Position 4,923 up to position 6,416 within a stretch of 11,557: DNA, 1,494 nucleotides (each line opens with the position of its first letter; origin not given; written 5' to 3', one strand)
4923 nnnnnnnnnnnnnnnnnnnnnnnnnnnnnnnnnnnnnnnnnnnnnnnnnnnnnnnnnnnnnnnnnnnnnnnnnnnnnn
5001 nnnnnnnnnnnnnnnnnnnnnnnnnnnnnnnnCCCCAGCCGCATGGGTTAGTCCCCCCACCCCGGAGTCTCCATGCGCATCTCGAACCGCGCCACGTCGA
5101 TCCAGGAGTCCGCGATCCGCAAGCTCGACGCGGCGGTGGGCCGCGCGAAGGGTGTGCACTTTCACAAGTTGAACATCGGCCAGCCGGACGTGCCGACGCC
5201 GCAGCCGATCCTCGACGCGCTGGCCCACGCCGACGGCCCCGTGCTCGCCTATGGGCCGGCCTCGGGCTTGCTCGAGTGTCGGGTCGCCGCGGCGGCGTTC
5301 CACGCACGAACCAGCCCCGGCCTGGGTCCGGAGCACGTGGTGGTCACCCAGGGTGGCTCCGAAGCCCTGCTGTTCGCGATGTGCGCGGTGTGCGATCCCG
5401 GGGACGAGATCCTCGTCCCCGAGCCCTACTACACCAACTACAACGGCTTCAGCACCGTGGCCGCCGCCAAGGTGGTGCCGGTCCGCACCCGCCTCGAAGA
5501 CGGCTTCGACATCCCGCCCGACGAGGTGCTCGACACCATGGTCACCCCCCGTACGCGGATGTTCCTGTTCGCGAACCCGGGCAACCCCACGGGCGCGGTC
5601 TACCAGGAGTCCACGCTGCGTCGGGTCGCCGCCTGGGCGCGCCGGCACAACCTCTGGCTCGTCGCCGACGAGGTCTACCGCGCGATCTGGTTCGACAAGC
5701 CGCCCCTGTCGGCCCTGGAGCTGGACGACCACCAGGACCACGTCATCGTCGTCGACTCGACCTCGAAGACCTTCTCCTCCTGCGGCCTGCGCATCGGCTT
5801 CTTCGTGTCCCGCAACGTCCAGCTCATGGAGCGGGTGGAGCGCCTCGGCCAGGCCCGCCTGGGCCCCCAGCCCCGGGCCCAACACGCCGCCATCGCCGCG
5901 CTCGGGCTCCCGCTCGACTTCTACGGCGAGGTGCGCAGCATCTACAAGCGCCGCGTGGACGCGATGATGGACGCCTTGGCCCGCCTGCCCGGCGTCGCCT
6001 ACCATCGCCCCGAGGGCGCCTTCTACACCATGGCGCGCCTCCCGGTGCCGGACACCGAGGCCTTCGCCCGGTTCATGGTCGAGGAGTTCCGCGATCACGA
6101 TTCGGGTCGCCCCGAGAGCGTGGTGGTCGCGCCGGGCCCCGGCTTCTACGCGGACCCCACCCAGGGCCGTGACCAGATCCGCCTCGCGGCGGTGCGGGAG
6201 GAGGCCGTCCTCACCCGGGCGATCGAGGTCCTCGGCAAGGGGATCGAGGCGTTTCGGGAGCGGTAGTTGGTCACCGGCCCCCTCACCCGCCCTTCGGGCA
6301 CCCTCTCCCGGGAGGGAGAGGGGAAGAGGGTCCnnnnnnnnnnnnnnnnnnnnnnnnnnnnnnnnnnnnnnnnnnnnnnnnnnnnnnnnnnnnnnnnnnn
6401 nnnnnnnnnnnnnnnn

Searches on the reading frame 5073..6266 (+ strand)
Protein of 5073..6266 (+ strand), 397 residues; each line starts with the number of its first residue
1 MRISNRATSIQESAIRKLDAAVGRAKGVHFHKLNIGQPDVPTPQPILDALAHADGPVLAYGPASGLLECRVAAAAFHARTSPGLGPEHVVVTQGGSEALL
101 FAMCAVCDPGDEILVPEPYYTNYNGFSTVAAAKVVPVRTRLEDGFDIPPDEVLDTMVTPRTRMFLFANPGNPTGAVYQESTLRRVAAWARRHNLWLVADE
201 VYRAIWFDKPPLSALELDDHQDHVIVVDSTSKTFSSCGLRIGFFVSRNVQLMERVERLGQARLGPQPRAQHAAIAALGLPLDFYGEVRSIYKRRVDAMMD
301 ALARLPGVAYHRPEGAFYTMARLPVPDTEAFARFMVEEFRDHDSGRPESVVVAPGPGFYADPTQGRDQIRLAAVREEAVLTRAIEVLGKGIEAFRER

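Call 51: search_protein_families(library=pfam, proteins=[window:5073-6266:+], max_evalue=0.01)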
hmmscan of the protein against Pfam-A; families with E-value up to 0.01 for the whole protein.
window:5073-6266:+ (397 aa): 5 families
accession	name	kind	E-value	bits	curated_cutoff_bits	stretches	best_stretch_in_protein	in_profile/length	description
PF00155.27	Aminotran_1_2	-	7.6e-49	167.2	19.7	1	32-339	5-326/361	Aminotransferase class I and II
PF01053.26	Cys_Met_Meta_PP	-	7.7e-07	28.4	27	1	87-279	68-245/381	Cys/Met metabolism PLP-dependent enzyme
PF01212.27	Beta_elim_lyase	-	0.00027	20.8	27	1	80-199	41-168/288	Beta-eliminating lyase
PF01041.23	DegT_DnrJ_EryC1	-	0.00053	19.8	19.8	1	77-199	30-145/360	DegT/DnrJ/EryC1/StrS aminotransferase family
PF12897.13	Asp_aminotransf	-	0.0072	15.6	27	1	114-270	128-289/421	Aspartate amino-transferase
